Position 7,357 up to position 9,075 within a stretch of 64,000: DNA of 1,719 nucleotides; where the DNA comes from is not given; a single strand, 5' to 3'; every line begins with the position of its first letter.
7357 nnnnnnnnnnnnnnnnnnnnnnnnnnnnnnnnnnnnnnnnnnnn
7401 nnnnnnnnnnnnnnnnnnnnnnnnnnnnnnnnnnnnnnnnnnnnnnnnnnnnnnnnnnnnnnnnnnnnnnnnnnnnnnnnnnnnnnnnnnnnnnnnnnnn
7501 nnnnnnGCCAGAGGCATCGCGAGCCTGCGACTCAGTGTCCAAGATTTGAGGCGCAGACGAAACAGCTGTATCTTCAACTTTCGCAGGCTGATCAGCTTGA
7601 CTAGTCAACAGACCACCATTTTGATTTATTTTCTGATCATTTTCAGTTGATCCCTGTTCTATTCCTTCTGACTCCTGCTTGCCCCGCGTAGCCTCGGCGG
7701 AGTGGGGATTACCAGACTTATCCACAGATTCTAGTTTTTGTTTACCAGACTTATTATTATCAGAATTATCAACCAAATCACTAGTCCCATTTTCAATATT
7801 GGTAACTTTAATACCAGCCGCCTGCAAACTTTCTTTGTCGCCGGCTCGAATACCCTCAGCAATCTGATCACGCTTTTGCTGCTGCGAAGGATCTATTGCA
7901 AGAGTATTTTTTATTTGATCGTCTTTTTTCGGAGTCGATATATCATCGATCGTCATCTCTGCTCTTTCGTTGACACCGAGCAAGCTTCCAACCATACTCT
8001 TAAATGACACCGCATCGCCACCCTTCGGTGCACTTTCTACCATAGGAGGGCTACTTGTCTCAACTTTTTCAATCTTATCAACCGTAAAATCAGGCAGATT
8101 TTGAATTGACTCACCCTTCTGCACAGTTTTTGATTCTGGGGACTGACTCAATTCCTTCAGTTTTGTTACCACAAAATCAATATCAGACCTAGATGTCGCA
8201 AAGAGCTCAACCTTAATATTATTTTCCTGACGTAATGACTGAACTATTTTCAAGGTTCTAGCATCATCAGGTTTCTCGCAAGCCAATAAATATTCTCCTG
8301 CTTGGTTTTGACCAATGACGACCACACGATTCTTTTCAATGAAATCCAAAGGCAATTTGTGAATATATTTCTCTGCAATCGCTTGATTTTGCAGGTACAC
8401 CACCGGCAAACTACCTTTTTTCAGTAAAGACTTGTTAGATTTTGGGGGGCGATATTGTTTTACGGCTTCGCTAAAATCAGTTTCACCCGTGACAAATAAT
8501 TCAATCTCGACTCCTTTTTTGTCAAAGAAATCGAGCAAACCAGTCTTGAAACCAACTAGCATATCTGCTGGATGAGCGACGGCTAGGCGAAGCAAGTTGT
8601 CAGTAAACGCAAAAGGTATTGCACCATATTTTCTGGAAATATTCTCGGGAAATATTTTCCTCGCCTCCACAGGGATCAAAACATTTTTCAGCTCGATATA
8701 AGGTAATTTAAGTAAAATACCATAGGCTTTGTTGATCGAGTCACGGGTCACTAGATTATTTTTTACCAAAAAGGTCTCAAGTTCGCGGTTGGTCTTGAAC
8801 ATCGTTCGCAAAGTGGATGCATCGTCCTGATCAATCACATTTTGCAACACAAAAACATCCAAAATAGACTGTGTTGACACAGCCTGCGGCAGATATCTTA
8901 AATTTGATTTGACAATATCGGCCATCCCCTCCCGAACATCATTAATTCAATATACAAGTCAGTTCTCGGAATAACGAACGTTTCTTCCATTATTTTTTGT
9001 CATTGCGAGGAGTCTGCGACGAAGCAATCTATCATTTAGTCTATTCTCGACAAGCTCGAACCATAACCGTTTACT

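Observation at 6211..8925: PilB assembly ATPase carries a ~220-aa acidic, Ser/Gln/Glu-rich low-complexity insert (904 aa total)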

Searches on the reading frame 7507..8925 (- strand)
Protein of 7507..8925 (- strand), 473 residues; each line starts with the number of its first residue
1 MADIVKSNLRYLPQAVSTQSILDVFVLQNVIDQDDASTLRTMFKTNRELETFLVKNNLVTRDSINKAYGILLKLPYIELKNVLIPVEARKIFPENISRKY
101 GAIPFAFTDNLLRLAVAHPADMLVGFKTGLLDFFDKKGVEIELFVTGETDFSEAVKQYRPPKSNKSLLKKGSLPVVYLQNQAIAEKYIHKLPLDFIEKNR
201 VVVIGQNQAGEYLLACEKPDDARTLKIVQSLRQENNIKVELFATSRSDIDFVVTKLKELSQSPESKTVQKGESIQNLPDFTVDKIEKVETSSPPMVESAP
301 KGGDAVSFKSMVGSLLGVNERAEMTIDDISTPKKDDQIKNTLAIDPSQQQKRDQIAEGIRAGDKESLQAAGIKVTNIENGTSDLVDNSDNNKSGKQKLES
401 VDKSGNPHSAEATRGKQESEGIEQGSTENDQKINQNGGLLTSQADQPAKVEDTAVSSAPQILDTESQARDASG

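Call 21: find_related_loci(query=window:7507-8925:-, collection=genome_contigs, flank=4000)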
Query window:7507-8925:- (473 aa) in genome_contigs; peptide patterns used: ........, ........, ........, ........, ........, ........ (x = any residue, [..] = any of these).
152 stretches matched a pattern, but none encodes a relative of the query by tblastn (E <= 1e-3).

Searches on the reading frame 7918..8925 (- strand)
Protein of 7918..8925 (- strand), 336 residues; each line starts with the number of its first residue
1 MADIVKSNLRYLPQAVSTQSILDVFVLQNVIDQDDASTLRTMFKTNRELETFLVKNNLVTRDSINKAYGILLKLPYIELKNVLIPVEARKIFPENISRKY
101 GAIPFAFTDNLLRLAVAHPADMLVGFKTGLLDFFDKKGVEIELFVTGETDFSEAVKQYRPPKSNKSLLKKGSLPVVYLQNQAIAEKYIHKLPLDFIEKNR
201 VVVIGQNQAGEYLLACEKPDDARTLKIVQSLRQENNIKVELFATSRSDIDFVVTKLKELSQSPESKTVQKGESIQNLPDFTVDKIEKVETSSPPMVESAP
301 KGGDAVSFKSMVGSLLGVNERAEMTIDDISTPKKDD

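Call 27: find_related_loci(query=A2, collection=genome_contigs, flank=6000)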
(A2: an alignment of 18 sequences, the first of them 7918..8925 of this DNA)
Query A2 (336 aa) in genome_contigs; peptide patterns used: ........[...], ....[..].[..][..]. (x = any residue, [..] = any of these).
62 stretches matched a pattern; 37 encode a relative of the query (tblastn E <= 1e-3); 37 distinct loci.
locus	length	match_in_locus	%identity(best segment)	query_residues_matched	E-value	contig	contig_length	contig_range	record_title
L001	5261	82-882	55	11-271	1e-94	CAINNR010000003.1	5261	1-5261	uncultured Candidatus Berkelbacteria bacterium isolate AlinenLipids_bin-4476 genome assembly, contig: bin-4476:03/39, wh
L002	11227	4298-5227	47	19-297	2e-90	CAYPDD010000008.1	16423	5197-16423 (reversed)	MAG TPA_asm: uncultured Candidatus Saccharibacteria bacterium isolate SRP272421_co2_75 genome assembly, contig: NODE_110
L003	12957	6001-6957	47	19-331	1e-90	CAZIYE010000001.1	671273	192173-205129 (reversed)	MAG TPA_asm: uncultured Candidatus Saccharibacteria bacterium isolate SRP272421_co4_706 genome assembly, contig: NODE_1_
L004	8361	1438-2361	48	15-329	7e-90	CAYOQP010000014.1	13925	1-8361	MAG TPA_asm: uncultured Candidatus Saccharibacteria bacterium isolate SRP272421_co1_692 genome assembly, contig: NODE_13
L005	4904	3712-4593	47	18-329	5e-90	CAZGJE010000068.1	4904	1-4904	MAG TPA_asm: uncultured Candidatus Saccharibacteria bacterium isolate SRP272421_co2_166 genome assembly, contig: NODE_72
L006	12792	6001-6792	52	16-277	7e-88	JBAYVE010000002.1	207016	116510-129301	MAG: Patescibacteria group bacterium isolate SO_2016_LW3_52 scaffold00078_LW162_2016, whole genome shotgun sequence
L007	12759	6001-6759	53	15-266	1e-87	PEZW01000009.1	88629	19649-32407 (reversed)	MAG: Candidatus Berkelbacteria bacterium CG10_big_fil_rev_8_21_14_0_10_43_13 CG10_8_21_14_0.10_scaffold_595_c, whole gen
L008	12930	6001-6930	45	1-326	2e-87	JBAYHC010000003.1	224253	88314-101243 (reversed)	MAG: Patescibacteria group bacterium isolate SO_2016_GW1_140 scaffold00099_OW334_2016, whole genome shotgun sequence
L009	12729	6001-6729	56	11-253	7e-87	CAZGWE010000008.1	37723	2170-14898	MAG TPA_asm: uncultured Candidatus Saccharibacteria bacterium isolate binchicken_co251_1001 genome assembly, contig: NOD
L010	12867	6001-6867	47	19-328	1e-86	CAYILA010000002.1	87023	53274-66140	MAG TPA_asm: uncultured Candidatus Saccharibacteria bacterium isolate ERP119705_co24_1018 genome assembly, contig: NODE_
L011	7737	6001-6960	44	1-329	5e-85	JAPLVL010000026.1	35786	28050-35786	MAG: Candidatus Berkelbacteria bacterium isolate LacPavin_0818_WC55_MAG_43_8 LacPavin_0818_WC55_scaffold_62051, whole ge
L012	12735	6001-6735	53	17-261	3e-84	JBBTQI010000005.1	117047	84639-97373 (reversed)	MAG: Patescibacteria group bacterium isolate H43-bin163_1 H43_bin163_1_000000000005, whole genome shotgun sequence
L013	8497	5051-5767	52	15-253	1e-83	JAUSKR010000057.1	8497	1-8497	MAG: bacterium isolate E14_metabat.bin.7 E14_k141_1814858, whole genome shotgun sequence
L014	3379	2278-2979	51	18-254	6e-81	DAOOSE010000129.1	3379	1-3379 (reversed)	MAG TPA_asm: bacterium isolate AMR_MDS_2527 NODE_33583_length_3379_cov_3.263538, whole genome shotgun sequence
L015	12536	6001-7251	52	14-253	2e-79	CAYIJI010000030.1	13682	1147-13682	MAG TPA_asm: uncultured Candidatus Saccharibacteria bacterium isolate ERP119705_co23_573 genome assembly, contig: NODE_4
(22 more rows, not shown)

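Call 33: search_protein_representatives(alignment_id=A2)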
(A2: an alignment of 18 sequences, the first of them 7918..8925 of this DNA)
Query: 18 sequences, 331 profile positions. Proteins with E-value up to 0.001 (for the whole library): 3024; up to 1e-10: 231; up to 1e-30: 33. The best 150 are listed.
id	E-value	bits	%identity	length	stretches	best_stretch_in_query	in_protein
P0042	4.6e-138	476.1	-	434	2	9-324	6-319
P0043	3.5e-131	453.5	-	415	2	17-327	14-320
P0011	9.6e-125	432.3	-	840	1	4-328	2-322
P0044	6.8e-123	426.2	-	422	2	3-326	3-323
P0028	1.3e-119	415.5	-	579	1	8-328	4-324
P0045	8.1e-115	399.7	-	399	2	9-324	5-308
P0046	7.5e-114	396.5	-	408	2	5-324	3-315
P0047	3.0e-111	388.0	-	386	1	6-328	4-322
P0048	3.6e-111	387.7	-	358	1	1-328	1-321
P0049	3.9e-108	377.7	-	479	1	1-329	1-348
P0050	3.4e-92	325.3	-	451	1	9-326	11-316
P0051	3.4e-55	203.7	-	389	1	100-329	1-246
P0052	1.5e-51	191.7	-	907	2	75-274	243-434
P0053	7.8e-48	179.5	-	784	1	22-267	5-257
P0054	6.3e-45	169.9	-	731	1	23-297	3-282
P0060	6.8e-37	143.5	-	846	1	40-262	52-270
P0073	5.3e-30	120.9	-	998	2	33-266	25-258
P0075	8.6e-30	120.2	-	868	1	12-272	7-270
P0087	8.6e-24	100.5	-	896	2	46-166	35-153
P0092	6.0e-23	97.7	-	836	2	177-273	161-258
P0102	1.0e-20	90.4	-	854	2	174-274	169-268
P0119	5.8e-16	74.7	-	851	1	79-305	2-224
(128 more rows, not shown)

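Call 38: list_cluster_members(proteins=[P0053, P0054, P0073, P0075, P0087, P0092, P0119, P0042, P0060, P0102])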
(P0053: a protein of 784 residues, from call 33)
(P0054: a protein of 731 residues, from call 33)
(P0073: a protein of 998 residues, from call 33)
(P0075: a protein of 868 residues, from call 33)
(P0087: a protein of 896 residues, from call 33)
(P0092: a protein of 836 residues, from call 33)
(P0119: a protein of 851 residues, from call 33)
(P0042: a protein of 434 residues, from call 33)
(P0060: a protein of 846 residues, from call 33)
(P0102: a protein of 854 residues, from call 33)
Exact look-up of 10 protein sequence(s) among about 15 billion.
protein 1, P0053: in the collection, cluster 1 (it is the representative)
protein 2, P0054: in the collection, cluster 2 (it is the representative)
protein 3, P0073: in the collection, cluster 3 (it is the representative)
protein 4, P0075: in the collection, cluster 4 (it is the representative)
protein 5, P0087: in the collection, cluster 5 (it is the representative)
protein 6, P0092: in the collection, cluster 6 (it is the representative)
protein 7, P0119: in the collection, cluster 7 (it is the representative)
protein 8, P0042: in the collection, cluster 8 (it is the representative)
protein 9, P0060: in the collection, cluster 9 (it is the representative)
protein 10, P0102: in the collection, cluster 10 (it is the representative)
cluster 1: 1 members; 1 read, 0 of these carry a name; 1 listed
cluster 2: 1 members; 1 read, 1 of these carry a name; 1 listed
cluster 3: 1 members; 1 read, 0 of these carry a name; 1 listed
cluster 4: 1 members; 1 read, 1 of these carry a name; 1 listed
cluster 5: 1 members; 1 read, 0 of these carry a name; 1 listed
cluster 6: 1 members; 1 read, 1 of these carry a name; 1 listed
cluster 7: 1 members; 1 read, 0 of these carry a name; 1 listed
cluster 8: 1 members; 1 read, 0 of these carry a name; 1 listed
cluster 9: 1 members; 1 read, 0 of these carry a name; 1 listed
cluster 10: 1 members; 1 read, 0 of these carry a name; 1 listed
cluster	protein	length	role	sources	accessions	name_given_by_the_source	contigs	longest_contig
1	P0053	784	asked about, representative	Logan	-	-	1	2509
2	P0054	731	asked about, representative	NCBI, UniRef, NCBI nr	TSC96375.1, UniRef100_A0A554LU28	MAG: general secretion pathway protein E [Candidatus Berkelbacteria bacterium ... | General secretion pathway protein E n=1 Tax=Candidatus Berkelbacteria bacterium ...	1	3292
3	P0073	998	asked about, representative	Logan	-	-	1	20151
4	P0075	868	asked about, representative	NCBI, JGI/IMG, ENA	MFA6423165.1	MAG: ATPase, T2SS/T4P/T4SS family [Patescibacteria group bacterium]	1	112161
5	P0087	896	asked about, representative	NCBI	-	-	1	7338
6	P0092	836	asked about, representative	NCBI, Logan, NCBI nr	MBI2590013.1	Flp pilus assembly complex ATPase component TadA [Candidatus Berkelbacteria bacterium]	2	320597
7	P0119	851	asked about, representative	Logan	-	-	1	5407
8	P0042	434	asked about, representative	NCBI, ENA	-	-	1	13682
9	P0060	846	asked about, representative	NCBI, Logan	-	-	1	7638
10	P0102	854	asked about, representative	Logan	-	-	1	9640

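Call 59: predict_structure(alignment_id=A2)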
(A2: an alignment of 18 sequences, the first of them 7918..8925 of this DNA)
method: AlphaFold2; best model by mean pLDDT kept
length: 336 residues; sequences in the alignment: 18
mean_pLDDT: 73.0   pTM: 0.58
mean pLDDT of the five models: 73.0, 71.9, 71.4, 70.6, 70.2
residues with pLDDT >= 90: 83; 70-90: 146; 50-70: 18; < 50: 89
segments of 3 or more residues with pLDDT < 50: 1-17, 164-170, 269-271, 275-336
pLDDT, mean of each block of 10 residues (from residue 1): 38 51 84 89 86 90 88 85 87 91 90 90 75 86 90 87 48 77 84 92 88 91 90 89 92 88 57 47 36 32 36 42 37 38
secondary structure, 60 per line:
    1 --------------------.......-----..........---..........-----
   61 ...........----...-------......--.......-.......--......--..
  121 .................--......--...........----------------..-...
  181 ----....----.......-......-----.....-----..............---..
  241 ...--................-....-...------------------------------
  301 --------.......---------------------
elements in order: H21-27 H33-42 H46-55 H61-71 E76-78 H86-91 H94-100 E102-108 E111-116 H119-137 E140-145 H148-158 H185-188 H193-199 E201-206 E212-216 H222-235 E239-243 H246-261 H263-266 H309-315

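Call 61: fold_search(model_id=the predicted structure, library=pdb)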
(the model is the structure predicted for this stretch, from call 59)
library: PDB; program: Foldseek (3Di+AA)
matches with E <= 10: 349; with E <= 0.001: 17
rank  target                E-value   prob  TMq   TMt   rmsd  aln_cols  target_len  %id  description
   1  5htl_A                6.9e-06  1.00  0.36  0.78   2.7       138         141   20  Structure of MshE with cdg (released 2016-10-05)
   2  9g1w_MODEL_1_A        1.5e-05  1.00  0.32  0.63   3.7       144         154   22  NMR solution structure of the Thermus thermophilus PilF-GSPIIA domain (released 2025-05-21)
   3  5htl_B                2.4e-05  1.00  0.37  0.81   2.7       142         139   20  Structure of MshE with cdg (released 2016-10-05)
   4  6ejf_G                2.5e-05  1.00  0.35  0.72   3.4       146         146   20  Thermus thermophilus PilF ATPase (apoprotein form) (released 2018-08-01)
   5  8pe0_A                2.6e-05  1.00  0.35  0.77   3.0       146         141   14  X-ray structure of the Thermus thermophilus K167L mutant of the PilF-GSPIIB domain in the c-di-GMP bound state (released 2024-06-26)
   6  9gl5_A                3.6e-05  1.00  0.35  0.79   2.9       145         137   14  X-ray structure of the Thermus thermophilus Q190E mutant of the PilF-GSPIIB domain in the c-di-GMP bound state (released 2025-06-25)
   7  8pfa_A                5.4e-05  1.00  0.35  0.79   3.1       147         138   14  X-ray structure of the Thermus thermophilus K167R mutant of the PilF-GSPIIB domain in the c-di-GMP bound state (released 2024-06-26)
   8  8pfa_B                5.7e-05  1.00  0.35  0.78   3.1       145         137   12  X-ray structure of the Thermus thermophilus K167R mutant of the PilF-GSPIIB domain in the c-di-GMP bound state (released 2024-06-26)
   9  9glg_A                7.6e-05  1.00  0.35  0.79   3.0       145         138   12  X-ray structure of the Thermus thermophilus Q218E mutant of the PilF-GSPIIB domain in the c-di-GMP bound state (released 2025-06-25)
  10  8pdk_B                8.1e-05  1.00  0.35  0.78   3.1       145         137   13  X-ray structure of the Thermus thermophilus PilF-GSPIIB domain in the c-di-GMP bound state (released 2024-06-26)
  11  8pdk_A                9.1e-05  1.00  0.35  0.78   3.1       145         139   12  X-ray structure of the Thermus thermophilus PilF-GSPIIB domain in the c-di-GMP bound state (released 2024-06-26)
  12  8pkz_MODEL_1_A        9.6e-05  1.00  0.34  0.71   3.8       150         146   13  NMR solution structure of PilF-GSPIIB in the c-di-GMP bound state (released 2024-07-10)
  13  9glg_B                1.9e-04  1.00  0.35  0.78   3.0       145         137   13  X-ray structure of the Thermus thermophilus Q218E mutant of the PilF-GSPIIB domain in the c-di-GMP bound state (released 2025-06-25)
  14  2d28                  3.3e-04  1.00  0.34  0.70   3.8       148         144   16  Structure of the N-terminal domain of XpsE (crystal form P43212) (released 2005-09-20)
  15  7lko_A                3.9e-04  1.00  0.33  0.69   3.7       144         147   16  The PilB(N-terminal)-PilZ complex of the Type IV pilus from Xanthomonas citri (2.9 A) (released 2021-08-11)
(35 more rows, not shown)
